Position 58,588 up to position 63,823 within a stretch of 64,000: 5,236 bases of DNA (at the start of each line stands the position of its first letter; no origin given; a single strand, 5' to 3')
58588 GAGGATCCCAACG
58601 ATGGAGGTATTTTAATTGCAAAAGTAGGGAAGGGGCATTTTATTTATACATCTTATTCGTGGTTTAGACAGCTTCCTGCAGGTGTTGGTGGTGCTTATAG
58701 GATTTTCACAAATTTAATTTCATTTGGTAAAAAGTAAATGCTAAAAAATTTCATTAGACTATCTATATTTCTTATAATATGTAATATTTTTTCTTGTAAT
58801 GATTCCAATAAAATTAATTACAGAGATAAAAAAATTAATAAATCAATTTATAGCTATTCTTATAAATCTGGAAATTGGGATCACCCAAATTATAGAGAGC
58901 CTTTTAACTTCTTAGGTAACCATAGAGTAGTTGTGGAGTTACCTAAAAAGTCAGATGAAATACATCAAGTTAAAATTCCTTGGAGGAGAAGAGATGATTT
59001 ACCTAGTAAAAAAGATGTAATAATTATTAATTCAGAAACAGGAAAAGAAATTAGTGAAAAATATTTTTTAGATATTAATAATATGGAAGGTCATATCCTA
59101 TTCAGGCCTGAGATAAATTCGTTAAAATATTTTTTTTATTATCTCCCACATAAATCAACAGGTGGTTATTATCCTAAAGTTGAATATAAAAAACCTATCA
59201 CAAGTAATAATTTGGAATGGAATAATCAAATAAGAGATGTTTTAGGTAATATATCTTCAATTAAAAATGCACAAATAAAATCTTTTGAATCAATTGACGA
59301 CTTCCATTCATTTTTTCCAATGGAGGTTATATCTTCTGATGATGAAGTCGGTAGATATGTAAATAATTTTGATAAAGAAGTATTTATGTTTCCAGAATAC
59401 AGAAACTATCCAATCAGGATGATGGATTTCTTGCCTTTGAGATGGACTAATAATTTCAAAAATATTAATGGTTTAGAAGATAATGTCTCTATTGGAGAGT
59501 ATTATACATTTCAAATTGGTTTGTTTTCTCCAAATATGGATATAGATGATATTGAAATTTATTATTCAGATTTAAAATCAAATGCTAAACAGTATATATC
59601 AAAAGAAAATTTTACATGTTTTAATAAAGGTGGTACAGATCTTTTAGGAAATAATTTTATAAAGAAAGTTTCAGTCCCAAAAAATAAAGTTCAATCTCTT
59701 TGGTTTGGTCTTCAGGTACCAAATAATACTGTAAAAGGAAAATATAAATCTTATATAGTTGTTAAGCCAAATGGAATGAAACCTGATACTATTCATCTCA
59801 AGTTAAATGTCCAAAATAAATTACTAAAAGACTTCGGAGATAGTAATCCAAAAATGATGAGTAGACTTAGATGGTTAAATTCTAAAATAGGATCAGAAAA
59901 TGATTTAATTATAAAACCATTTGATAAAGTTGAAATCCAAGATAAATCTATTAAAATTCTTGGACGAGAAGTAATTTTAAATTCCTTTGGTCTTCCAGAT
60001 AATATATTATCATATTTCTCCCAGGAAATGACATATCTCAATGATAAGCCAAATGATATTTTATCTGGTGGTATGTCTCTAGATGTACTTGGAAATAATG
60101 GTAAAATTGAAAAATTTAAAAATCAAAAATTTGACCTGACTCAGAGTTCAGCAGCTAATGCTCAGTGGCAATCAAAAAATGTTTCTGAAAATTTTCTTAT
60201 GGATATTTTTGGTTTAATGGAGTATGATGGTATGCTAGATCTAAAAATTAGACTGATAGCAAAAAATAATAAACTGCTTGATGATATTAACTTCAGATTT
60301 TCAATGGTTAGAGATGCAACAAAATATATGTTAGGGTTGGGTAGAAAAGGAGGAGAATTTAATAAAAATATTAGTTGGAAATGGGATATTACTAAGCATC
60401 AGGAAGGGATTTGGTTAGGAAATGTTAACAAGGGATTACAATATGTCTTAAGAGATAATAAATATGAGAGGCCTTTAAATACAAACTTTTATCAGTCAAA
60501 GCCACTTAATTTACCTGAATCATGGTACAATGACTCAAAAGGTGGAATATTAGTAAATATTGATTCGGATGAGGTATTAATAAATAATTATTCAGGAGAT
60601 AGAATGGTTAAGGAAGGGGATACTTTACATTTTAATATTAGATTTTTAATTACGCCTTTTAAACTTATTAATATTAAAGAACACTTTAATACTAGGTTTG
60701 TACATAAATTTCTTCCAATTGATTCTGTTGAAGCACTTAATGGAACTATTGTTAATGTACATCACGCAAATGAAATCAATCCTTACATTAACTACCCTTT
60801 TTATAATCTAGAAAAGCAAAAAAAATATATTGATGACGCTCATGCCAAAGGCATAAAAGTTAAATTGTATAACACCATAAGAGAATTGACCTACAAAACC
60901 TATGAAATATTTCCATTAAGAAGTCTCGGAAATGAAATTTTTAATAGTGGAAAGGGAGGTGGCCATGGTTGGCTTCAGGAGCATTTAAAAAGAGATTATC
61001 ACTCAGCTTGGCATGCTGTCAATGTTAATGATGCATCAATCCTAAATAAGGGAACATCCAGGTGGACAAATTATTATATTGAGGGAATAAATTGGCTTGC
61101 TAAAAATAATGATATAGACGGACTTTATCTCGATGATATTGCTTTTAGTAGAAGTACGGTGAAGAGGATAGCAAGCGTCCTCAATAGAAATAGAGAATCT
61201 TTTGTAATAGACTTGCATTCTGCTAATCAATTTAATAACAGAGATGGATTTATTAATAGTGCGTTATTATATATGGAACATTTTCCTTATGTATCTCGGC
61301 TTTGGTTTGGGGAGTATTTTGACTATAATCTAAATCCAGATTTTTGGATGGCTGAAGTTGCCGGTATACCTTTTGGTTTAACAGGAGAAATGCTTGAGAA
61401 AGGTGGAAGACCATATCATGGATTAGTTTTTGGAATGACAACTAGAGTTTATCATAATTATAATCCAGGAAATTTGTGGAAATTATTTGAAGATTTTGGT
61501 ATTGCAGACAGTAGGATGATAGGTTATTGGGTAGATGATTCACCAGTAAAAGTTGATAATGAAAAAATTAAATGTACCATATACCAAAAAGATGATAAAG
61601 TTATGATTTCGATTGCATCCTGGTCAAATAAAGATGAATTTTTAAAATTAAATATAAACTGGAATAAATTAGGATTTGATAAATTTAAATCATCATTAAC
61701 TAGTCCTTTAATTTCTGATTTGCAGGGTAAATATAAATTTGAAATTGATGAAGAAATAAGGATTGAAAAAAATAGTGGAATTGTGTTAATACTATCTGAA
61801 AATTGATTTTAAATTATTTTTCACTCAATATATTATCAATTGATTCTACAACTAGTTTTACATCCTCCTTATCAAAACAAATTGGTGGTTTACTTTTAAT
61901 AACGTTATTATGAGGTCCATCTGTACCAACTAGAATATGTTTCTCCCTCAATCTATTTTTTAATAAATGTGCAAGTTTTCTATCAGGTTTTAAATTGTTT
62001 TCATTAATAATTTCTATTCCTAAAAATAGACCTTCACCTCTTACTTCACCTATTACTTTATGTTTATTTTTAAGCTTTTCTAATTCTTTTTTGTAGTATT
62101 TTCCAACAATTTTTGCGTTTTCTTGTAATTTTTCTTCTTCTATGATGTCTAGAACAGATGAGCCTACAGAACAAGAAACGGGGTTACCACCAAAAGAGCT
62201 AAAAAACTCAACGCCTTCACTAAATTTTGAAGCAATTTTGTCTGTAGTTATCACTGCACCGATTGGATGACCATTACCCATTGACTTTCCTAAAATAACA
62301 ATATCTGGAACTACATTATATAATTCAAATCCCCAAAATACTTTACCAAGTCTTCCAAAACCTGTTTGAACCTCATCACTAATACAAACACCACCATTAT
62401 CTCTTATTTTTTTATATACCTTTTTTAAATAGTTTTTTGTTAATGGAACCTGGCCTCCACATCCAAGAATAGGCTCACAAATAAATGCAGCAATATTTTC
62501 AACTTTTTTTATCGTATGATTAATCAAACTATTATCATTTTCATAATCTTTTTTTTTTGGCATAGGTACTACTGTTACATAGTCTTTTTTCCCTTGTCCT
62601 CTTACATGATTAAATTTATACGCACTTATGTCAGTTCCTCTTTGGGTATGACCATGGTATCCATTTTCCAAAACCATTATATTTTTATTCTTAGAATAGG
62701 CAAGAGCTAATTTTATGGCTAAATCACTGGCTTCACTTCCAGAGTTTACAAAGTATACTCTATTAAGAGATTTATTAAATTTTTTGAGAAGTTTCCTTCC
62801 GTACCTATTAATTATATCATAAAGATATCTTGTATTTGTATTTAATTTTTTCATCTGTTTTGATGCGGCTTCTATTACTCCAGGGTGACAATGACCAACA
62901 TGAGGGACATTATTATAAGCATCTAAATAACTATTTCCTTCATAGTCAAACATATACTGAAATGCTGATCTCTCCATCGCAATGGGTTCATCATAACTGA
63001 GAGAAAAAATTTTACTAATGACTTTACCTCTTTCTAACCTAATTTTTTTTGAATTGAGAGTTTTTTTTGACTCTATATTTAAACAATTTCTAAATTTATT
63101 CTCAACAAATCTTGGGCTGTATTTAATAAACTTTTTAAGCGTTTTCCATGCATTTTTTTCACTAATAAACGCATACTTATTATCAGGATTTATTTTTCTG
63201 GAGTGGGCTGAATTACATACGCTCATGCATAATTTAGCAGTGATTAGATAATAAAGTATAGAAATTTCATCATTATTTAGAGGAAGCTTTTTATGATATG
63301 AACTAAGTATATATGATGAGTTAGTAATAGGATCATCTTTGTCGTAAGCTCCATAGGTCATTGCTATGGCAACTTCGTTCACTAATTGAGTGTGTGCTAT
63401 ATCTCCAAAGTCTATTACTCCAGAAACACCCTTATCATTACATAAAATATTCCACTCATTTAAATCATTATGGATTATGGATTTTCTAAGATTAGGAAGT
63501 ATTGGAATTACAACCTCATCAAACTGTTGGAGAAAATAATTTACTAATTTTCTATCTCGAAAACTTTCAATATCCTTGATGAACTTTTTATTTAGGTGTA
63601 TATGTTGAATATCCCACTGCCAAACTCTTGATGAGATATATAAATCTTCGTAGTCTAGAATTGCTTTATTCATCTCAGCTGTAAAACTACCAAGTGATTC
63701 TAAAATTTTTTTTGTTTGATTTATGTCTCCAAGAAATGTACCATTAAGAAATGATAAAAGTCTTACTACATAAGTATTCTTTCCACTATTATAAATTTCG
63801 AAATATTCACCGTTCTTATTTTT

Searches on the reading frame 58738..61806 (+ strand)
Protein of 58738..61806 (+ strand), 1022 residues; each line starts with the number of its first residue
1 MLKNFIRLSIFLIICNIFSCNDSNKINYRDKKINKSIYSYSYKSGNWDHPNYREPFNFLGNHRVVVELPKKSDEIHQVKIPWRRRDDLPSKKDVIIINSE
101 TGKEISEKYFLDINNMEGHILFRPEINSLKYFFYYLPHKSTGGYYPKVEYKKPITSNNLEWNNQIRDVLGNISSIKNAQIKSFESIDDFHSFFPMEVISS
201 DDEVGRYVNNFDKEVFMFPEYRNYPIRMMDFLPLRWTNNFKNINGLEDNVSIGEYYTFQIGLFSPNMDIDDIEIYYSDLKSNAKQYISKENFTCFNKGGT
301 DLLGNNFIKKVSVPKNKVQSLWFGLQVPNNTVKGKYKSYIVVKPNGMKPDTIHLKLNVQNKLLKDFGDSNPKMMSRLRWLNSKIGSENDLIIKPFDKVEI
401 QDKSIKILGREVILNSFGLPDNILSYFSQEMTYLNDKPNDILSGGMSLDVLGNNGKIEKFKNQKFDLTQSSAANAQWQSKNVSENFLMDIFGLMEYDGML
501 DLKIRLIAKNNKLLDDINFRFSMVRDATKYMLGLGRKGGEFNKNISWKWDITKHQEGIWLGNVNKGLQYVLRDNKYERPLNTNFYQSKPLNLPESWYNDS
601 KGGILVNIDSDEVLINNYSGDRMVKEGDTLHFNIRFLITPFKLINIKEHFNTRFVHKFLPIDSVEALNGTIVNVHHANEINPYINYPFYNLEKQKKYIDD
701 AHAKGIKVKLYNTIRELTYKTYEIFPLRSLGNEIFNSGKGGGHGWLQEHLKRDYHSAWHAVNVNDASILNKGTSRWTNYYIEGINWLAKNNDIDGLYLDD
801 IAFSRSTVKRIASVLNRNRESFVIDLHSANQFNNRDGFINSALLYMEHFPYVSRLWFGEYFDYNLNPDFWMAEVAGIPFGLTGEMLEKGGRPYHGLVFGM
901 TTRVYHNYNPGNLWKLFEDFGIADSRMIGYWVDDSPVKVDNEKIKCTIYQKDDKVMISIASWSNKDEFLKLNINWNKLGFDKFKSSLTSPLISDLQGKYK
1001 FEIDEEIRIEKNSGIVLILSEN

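Call 60: search_protein_families(library=pfam, proteins=[window:58738-61806:+], max_evalue=0.0001)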
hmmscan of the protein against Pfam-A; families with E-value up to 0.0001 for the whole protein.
window:58738-61806:+ (1022 aa): 2 families
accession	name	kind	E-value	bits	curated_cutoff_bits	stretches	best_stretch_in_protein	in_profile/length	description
PF19543.5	GH123_N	-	0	1213.5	22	1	58-1019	7-968/969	Glycoside hydrolase 123, N-terminal domain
PF22680.2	Glyco_hydro_123_N_2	-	7.1e-08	32.8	27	0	309-343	107-141/142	Glycoside hydrolase 123 N-terminal domain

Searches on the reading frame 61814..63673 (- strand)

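Call 60: search_protein_families(library=pfam, proteins=[window:61814-63673:-], max_evalue=0.0001)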
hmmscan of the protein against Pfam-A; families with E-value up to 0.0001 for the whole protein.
window:61814-63673:- (619 aa): 2 families
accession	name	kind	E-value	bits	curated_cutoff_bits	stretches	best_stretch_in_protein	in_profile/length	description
PF00202.27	Aminotran_3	-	4.4e-79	266.5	30.5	1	230-616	10-403/403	Aminotransferase class-III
PF01636.29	APH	-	8.6e-10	39.2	23.2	1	44-112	147-216/239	Phosphotransferase enzyme family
